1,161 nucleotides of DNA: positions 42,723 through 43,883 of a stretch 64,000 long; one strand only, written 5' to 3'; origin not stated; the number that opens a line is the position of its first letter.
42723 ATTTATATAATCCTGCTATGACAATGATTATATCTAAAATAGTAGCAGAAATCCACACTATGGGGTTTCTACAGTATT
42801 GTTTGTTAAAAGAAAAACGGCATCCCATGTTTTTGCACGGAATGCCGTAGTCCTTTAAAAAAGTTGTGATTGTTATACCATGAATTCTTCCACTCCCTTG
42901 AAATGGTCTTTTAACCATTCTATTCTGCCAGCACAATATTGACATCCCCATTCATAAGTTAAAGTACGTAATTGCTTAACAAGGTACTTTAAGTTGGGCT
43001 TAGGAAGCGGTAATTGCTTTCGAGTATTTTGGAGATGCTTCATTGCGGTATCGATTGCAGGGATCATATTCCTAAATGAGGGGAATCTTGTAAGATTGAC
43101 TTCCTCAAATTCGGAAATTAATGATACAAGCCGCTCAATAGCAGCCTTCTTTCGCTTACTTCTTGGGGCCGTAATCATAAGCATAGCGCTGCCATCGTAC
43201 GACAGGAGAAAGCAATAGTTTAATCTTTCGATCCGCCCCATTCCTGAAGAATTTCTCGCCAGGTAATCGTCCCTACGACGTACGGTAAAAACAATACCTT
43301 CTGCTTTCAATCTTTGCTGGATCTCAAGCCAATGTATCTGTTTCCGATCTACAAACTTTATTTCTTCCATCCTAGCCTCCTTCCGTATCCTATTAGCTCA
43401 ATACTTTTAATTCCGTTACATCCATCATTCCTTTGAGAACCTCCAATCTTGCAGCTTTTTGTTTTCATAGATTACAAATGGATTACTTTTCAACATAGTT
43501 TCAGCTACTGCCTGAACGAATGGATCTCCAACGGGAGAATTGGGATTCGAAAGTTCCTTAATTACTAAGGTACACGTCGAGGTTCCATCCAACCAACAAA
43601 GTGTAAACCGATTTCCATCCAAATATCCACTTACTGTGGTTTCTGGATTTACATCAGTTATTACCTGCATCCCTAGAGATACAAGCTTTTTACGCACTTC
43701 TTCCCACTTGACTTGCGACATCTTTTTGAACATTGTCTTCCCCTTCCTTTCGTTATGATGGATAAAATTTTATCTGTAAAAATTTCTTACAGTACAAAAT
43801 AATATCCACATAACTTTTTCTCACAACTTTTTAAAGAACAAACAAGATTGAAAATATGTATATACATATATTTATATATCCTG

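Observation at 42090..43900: Three paralogous small genes with duplicated upstream regions carrying a perfect palindrome, and duplicated terminator elements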

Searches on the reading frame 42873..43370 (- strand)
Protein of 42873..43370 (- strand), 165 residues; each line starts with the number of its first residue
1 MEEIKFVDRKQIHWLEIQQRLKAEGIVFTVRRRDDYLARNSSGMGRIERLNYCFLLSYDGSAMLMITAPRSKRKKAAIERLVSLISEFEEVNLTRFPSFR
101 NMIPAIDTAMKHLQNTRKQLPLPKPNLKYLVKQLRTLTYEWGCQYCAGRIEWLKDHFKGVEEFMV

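Call 10: search_protein_families(library=pfam, proteins=[window:42873-43370:-], max_evalue=1)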
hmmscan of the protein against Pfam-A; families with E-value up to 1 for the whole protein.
window:42873-43370:- (165 aa): 0 families

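Call 11: search_protein_families(library=phrogs, proteins=[window:42873-43370:-], max_evalue=1)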
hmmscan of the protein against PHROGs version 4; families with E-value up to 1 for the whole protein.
window:42873-43370:- (165 aa): 2 families
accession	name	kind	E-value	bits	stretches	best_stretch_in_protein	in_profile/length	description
phrog_27234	-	unknown function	0.2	12.9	1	22-53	20-51/63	-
phrog_22028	-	unknown function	0.34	12.2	1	99-156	20-73/130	-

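Call 24: find_homologous_proteins(query=window:42873-43370:-, max_evalue=0.01)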
Query window:42873-43370:- (165 aa): 4 proteins with E <= 0.01 among 60 candidates.
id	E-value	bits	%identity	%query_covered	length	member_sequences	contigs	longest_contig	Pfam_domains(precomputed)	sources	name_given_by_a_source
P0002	4.1e-106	370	100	100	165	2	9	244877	-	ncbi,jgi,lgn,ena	jgi:hypothetical protein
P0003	6.2e-86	304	82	100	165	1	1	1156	-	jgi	jgi:hypothetical protein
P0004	8.7e-83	294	79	100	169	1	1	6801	-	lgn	-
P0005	3.4e-71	256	70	100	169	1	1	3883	-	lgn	-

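Call 27: find_encoding_contigs(protein=P0004, flank=8000, max_places=4)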
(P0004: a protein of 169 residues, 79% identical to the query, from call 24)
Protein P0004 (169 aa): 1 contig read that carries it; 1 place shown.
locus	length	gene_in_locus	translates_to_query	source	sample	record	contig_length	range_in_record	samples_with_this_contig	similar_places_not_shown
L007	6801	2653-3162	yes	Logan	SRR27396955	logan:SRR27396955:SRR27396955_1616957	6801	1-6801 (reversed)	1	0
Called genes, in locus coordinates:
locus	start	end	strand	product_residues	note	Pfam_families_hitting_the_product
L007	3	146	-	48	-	?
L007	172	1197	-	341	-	PF04015:DUF362, PF12838:Fer4_7 (weak), PF00037:Fer4, PF12797:Fer4_2 (weak), PF12837:Fer4_6 (weak), PF13237:Fer4_10 (weak), PF14697:Fer4_21, PF13187:Fer4_9 (weak), +1 more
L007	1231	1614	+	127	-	-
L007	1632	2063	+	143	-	-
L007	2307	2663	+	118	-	-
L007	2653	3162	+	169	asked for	-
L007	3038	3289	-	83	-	-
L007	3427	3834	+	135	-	-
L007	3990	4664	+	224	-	PF23477:zf_Tbcl_2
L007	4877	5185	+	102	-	-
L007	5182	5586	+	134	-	PF01850:PIN (weak), PF13470:PIN_3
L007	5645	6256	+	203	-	PF09335:VTT_dom (weak)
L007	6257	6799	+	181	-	?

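Call 28: find_encoding_contigs(protein=P0005, flank=8000, max_places=4)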
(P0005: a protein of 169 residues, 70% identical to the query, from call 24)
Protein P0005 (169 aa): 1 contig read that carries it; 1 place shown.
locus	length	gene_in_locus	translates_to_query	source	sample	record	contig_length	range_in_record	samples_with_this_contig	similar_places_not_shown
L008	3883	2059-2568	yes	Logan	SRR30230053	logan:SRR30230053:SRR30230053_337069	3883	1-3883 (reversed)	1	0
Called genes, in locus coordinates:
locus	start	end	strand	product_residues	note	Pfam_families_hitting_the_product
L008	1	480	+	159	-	?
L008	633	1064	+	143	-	-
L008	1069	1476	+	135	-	-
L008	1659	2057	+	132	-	-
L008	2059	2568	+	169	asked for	-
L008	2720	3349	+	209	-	PF23477:zf_Tbcl_2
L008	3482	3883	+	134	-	?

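Call 73: search_solved_structures(query=A10, max_evalue=10)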
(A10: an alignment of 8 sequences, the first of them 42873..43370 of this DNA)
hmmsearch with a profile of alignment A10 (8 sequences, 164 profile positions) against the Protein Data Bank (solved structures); distinct sequences matched with E-value up to 10: 5.
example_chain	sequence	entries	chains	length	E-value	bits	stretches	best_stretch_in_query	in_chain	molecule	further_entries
5elu_A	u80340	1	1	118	0.081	15.9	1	68-102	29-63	SUMO-Affirmer-S2B3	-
6h9u_B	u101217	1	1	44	0.18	14.8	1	127-155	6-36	Mesencephalic astrocyte-derived neurotrophic factor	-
2kve_A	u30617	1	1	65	0.37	13.7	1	127-155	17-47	Mesencephalic astrocyte-derived neurotrophic factor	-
8gu7_A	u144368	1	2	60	0.42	13.6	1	9-43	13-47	Beclin 1-associated autophagy-related key regulator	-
4q5t_A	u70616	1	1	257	0.49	13.3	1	7-41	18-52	Lipoprotein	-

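Call 74: search_protein_families(library=padloc, proteins=[window:42873-43370:-], max_evalue=1)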
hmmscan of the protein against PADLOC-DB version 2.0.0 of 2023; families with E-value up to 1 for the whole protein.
window:42873-43370:- (165 aa): 0 families

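Call 81: predict_structure(alignment_id=A12)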
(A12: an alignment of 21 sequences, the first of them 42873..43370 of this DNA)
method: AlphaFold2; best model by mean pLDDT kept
length: 165 residues; sequences in the alignment: 21
mean_pLDDT: 84.9   pTM: 0.79
mean pLDDT of the five models: 84.9, 80.9, 80.7, 78.5, 77.9
residues with pLDDT >= 90: 90; 70-90: 38; 50-70: 37; < 50: 0
segments of 3 or more residues with pLDDT < 50: none
pLDDT, mean of each block of 10 residues (from residue 1): 74 93 97 70 94 88 95 97 87 55 66 70 87 97 90 96 90
secondary structure, 60 per line:
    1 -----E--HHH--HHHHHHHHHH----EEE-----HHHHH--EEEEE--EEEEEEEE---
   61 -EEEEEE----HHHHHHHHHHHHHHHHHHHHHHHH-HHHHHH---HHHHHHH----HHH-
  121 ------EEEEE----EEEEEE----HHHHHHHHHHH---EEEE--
elements in order: H14-23 E28-30 H36-40 E43-47 E50-57 E62-67 H72-95 H97-102 H106-112 E127-131 E136-141 H146-156 E160-163

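Call 93: fold_search(model_id=the predicted structure, library=viral)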
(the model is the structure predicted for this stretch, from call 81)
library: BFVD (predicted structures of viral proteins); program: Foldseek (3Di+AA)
matches with E <= 10: 356; with E <= 0.001: 0
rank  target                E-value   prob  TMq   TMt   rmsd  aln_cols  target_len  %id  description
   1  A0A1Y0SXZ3            1.7e-01  0.06  0.16  0.11  18.2       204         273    8  Uncharacterized protein [Pseudomonas phage Noxifer]
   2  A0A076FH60            2.6e-01  0.06  0.18  0.10  14.3       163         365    9  Uncharacterized protein [Aureococcus anophagefferens virus]
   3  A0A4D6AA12            3.0e-01  0.16  0.25  0.28  17.9       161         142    9  (no name in the UniProt tables at hand)
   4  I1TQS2                3.2e-01  0.06  0.14  0.10  14.6       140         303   11  (no name in the UniProt tables at hand)
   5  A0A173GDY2            4.3e-01  0.03  0.13  0.12  18.5       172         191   12  Uncharacterized protein [Erwinia phage vB_EamM_RAY]
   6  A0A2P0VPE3            4.9e-01  0.10  0.22  0.09  13.4       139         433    6  Protein kinase [Tetraselmis virus 1]
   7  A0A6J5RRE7            5.9e-01  0.15  0.23  0.36   7.3        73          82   14  Uncharacterized protein [uncultured Caudovirales phage]
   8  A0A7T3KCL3            5.9e-01  0.05  0.19  0.14  17.9       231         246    7  RuvC-like resolvase [Arthrobacter phage Wollypog]
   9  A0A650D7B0            6.3e-01  0.14  0.27  0.28   8.2       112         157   10  NSP1 (Fragment) [Rotavirus A]
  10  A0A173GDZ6            6.3e-01  0.10  0.24  0.27  12.5       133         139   10  Uncharacterized protein [Erwinia phage vB_EamM_RAY]
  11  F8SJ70                6.3e-01  0.08  0.18  0.23   9.9        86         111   21  Uncharacterized protein 227 [Pseudomonas phage PhiPA3]
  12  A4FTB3                6.3e-01  0.08  0.24  0.23  13.7       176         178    7  Uncharacterized protein [Cyprinid herpesvirus 3]
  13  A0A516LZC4            6.7e-01  0.08  0.14  0.16  12.7        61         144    8  (no name in the UniProt tables at hand)
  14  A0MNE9                6.7e-01  0.06  0.17  0.19  13.7       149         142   10  (no name in the UniProt tables at hand)
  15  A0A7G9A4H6            7.6e-01  0.07  0.19  0.23  10.0       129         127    8  Uncharacterized protein [Bacteriophage sp.]
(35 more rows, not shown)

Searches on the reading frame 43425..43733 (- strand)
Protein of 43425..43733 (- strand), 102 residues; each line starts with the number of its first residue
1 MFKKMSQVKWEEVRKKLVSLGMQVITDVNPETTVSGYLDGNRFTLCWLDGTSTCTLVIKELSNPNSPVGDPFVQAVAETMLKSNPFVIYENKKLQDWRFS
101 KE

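Call 10: search_protein_families(library=pfam, proteins=[window:43425-43733:-], max_evalue=1)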
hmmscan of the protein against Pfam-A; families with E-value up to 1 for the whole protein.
window:43425-43733:- (102 aa): 0 families

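Call 11: search_protein_families(library=phrogs, proteins=[window:43425-43733:-], max_evalue=1)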
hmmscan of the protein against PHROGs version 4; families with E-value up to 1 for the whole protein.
window:43425-43733:- (102 aa): 2 families
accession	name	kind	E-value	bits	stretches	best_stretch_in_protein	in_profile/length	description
phrog_32505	-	unknown function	0.057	14.3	1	3-42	38-77/140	-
phrog_31347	-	unknown function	0.31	12.3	1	18-48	13-43/55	-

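Call 25: find_homologous_proteins(query=window:43425-43733:-, max_evalue=0.01)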
Query window:43425-43733:- (102 aa): 6 proteins with E <= 0.01 among 7 candidates.
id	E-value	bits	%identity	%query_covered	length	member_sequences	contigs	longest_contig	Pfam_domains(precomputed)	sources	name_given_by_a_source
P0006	1.4e-62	226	100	100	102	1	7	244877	-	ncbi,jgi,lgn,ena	jgi:hypothetical protein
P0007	2.2e-38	148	64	96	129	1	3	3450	-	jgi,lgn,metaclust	metaclust:\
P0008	1.0e-37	146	69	95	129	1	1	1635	-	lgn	-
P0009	1.1e-37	146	65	96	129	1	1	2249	-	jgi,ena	-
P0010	1.2e-37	146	66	96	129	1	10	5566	-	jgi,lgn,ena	-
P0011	1.1e-34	136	60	100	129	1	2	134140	-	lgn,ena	-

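Call 26: find_encoding_contigs(protein=P0011, flank=8000, max_places=4)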
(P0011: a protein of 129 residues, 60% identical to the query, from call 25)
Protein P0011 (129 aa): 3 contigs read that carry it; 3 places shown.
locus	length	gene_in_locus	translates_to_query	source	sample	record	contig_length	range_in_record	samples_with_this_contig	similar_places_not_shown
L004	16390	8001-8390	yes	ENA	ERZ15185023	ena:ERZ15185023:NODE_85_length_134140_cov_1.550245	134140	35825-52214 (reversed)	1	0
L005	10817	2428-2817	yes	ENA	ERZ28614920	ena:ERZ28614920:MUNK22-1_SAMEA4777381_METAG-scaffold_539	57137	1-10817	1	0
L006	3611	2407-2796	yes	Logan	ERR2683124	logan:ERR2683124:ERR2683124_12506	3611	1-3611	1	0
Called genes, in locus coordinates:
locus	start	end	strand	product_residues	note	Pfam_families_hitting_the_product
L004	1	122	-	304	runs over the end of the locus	-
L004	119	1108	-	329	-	-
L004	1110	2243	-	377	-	-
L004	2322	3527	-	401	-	-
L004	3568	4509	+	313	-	PF00005:ABC_tran, PF13304:AAA_21 (weak)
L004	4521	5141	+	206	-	-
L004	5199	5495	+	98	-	-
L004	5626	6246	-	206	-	-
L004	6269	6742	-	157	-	-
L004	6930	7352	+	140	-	PF13869:NUDIX_2 (weak), PF00293:NUDIX, PF22327:Nudt16-like (weak)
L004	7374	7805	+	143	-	-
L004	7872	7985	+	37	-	-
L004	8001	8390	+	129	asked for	-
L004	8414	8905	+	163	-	-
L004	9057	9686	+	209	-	PF23477:zf_Tbcl_2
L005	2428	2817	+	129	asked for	-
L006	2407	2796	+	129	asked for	-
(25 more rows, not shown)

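Call 29: find_encoding_contigs(protein=P0010, flank=8000, max_places=6)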
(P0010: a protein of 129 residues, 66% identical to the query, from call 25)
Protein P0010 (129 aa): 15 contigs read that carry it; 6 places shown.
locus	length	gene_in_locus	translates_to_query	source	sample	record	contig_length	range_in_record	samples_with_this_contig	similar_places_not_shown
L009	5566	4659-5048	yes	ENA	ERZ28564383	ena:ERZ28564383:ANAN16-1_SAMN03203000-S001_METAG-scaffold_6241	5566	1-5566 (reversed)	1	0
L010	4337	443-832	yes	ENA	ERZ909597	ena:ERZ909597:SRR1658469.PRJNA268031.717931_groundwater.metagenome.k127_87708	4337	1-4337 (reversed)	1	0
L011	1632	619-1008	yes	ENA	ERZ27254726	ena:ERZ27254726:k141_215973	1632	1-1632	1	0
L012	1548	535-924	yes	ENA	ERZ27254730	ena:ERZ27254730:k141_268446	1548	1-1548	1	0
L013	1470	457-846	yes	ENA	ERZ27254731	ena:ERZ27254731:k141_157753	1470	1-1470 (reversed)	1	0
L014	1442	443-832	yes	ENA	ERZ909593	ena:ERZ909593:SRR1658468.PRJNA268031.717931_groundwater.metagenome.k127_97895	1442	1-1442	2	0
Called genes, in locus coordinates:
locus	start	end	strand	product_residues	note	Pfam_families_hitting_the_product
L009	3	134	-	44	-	?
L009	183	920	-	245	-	PF00106:adh_short, PF08643:DUF1776 (weak), PF08659:KR, PF13561:adh_short_C2, PF23441:SDR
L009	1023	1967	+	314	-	PF00389:2-Hacid_dh, PF02826:2-Hacid_dh_C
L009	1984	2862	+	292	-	PF00892:EamA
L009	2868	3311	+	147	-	-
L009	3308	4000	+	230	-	PF14329:DUF4386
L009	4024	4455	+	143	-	-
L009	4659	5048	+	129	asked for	-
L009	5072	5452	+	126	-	-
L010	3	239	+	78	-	?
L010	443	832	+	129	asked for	-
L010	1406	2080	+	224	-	-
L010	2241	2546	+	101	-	-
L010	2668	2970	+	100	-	-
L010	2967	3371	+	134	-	PF01850:PIN (weak), PF13470:PIN_3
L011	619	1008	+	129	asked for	-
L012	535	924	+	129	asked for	-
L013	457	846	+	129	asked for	-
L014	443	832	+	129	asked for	-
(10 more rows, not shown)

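Call 42: find_related_loci(query=A4, collection=metagenome_contigs, flank=5000)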
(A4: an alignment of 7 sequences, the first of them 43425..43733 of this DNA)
Query A4 (102 aa) in metagenome_contigs; peptide patterns used: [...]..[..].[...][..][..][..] (x = any residue, [..] = any of these).
136 stretches matched a pattern; 3 encode a relative of the query (tblastn E <= 1e-3); 3 distinct loci.
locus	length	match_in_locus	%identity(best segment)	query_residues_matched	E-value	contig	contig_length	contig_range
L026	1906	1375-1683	65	1-98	3e-46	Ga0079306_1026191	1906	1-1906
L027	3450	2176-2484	64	1-98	2e-45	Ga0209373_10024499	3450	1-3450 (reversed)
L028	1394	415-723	66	1-98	7e-47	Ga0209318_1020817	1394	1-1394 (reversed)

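Call 50: predict_structure(alignment_id=A7)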
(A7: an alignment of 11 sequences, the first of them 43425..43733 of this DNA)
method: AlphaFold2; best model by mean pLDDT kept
length: 102 residues; sequences in the alignment: 11
mean_pLDDT: 68.0   pTM: 0.61
mean pLDDT of the five models: 68.0, 66.6, 65.3, 65.2, 60.0
residues with pLDDT >= 90: 0; 70-90: 50; 50-70: 36; < 50: 16
segments of 3 or more residues with pLDDT < 50: 90-102
pLDDT, mean of each block of 10 residues (from residue 1): 60 86 76 79 76 70 68 77 54 43 33
secondary structure, 60 per line:
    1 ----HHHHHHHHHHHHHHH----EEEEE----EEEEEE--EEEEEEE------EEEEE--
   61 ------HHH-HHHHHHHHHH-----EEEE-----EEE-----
elements in order: H5-19 E24-28 E33-38 E41-47 E54-58 H71-80 E86-89 E95-97

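Call 52: search_protein_representatives(alignment_id=A7)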
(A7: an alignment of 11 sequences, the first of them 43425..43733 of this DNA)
Query: 11 sequences, 128 profile positions. Proteins with E-value up to 0.001 (for the whole library): 11; up to 1e-10: 5; up to 1e-30: 0. The best 11 are listed.
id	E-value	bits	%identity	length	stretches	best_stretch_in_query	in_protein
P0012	6.4e-28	113.7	-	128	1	2-124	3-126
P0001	1.3e-21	93.3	-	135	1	1-109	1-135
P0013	4.8e-14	68.8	-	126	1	3-123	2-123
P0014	4.8e-14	68.8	-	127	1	11-121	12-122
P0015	9.2e-12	61.4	-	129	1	6-103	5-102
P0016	3.9e-10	56.2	-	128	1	11-114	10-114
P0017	7.9e-10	55.2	-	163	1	2-122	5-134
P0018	1.8e-08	50.8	-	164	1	2-82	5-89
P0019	1.9e-07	47.4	-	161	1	4-107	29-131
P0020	1.4e-06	44.7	-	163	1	3-123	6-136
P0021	1.0e-05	41.8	-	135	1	3-95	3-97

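Call 55: find_encoding_contigs(protein=P0012, flank=6000, max_places=3)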
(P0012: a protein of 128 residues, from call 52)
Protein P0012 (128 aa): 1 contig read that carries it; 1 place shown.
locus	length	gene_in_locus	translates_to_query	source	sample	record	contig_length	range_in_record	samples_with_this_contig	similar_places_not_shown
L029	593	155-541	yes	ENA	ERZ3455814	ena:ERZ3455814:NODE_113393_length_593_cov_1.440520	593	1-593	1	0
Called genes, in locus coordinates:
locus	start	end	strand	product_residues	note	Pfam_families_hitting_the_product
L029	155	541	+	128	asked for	-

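Call 56: find_encoding_contigs(protein=P0019, flank=6000, max_places=3)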
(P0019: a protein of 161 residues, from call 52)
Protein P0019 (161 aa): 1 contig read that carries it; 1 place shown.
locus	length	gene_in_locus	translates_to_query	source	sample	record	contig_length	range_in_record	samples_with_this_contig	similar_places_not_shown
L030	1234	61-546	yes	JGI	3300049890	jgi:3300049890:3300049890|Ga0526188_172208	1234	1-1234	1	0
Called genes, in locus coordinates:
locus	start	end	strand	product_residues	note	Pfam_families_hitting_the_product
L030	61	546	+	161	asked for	-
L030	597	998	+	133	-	-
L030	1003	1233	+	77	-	?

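Call 57: find_encoding_contigs(protein=P0015, flank=8000, max_places=3)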
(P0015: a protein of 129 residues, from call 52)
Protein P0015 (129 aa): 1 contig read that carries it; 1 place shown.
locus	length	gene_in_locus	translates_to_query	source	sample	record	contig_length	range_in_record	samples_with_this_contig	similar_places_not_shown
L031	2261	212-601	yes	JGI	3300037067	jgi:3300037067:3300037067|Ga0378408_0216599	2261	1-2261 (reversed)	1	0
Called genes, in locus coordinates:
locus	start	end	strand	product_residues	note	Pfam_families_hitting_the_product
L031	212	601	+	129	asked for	-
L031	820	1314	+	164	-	-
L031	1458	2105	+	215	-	PF23477:zf_Tbcl_2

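Call 58: find_encoding_contigs(protein=P0017, flank=8000, max_places=3)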
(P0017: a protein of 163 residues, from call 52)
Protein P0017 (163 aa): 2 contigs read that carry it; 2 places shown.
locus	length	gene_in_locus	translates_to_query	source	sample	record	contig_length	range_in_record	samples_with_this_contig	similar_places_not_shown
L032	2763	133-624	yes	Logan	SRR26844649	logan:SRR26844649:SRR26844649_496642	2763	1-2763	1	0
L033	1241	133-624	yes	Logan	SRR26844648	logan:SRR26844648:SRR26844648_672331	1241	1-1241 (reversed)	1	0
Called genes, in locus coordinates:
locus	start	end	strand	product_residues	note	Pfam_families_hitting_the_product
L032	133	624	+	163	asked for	-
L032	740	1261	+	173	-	PF00293:NUDIX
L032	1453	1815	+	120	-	-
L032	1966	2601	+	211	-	PF23477:zf_Tbcl_2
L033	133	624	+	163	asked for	-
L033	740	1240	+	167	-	?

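Call 59: find_encoding_contigs(protein=P0018, flank=8000, max_places=3)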
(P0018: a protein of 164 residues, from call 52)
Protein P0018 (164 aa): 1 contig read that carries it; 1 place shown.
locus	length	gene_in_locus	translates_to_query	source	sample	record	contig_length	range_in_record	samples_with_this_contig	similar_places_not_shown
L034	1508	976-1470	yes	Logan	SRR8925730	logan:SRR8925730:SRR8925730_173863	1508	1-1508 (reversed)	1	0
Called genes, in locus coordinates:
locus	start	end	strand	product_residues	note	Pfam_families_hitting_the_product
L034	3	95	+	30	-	?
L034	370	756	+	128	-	-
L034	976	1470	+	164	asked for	-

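Call 72: search_solved_structures(query=A9, max_evalue=10)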
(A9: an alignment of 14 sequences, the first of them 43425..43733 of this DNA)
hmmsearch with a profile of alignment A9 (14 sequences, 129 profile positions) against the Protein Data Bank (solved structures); distinct sequences matched with E-value up to 10: 8.
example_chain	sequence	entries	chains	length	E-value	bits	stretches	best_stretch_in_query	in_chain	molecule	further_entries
2vnc_A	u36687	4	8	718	0.26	14.2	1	9-57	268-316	GLYCOGEN OPERON PROTEIN GLGX | Glycogen debranching enzyme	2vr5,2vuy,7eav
9flp_A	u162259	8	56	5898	0.81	12.6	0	19-61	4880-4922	The grappling hook protein A in the bacterium Aureispira sp. CCB-QB1 | The grappling hook protein A (GhpA) in the bacterium Aureispira sp. CCB-QB1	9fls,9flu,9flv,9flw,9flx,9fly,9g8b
9xvi_A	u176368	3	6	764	0.87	12.5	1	13-56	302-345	Isoamylase 1, chloroplastic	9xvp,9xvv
9xve_A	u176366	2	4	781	0.92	12.4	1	13-56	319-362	Isoamylase 1, chloroplastic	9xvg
8b6u_A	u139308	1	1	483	1.2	12.1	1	81-109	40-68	Mpf2Ba1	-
8b6v_A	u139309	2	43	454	1.5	11.8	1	81-109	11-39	Mpf2Ba1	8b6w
9m09_A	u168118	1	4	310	1.7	11.6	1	10-73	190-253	TqaM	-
9m0a_B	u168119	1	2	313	1.8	11.5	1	10-73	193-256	TqaM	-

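Call 74: search_protein_families(library=padloc, proteins=[window:43425-43733:-, P0012, P0015, P0017, P0018, P0019, P0021], max_evalue=1)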
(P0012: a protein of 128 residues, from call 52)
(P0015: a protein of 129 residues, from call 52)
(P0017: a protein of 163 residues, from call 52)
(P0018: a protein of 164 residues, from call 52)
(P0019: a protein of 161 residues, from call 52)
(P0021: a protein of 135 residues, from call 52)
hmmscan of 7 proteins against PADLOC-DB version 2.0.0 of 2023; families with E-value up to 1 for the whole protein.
window:43425-43733:- (102 aa): 0 families

P0012 (128 aa): 0 families

P0015 (129 aa): 0 families

P0017 (163 aa): 0 families

P0018 (164 aa): 0 families

P0019 (161 aa): 0 families

P0021 (135 aa): 0 families
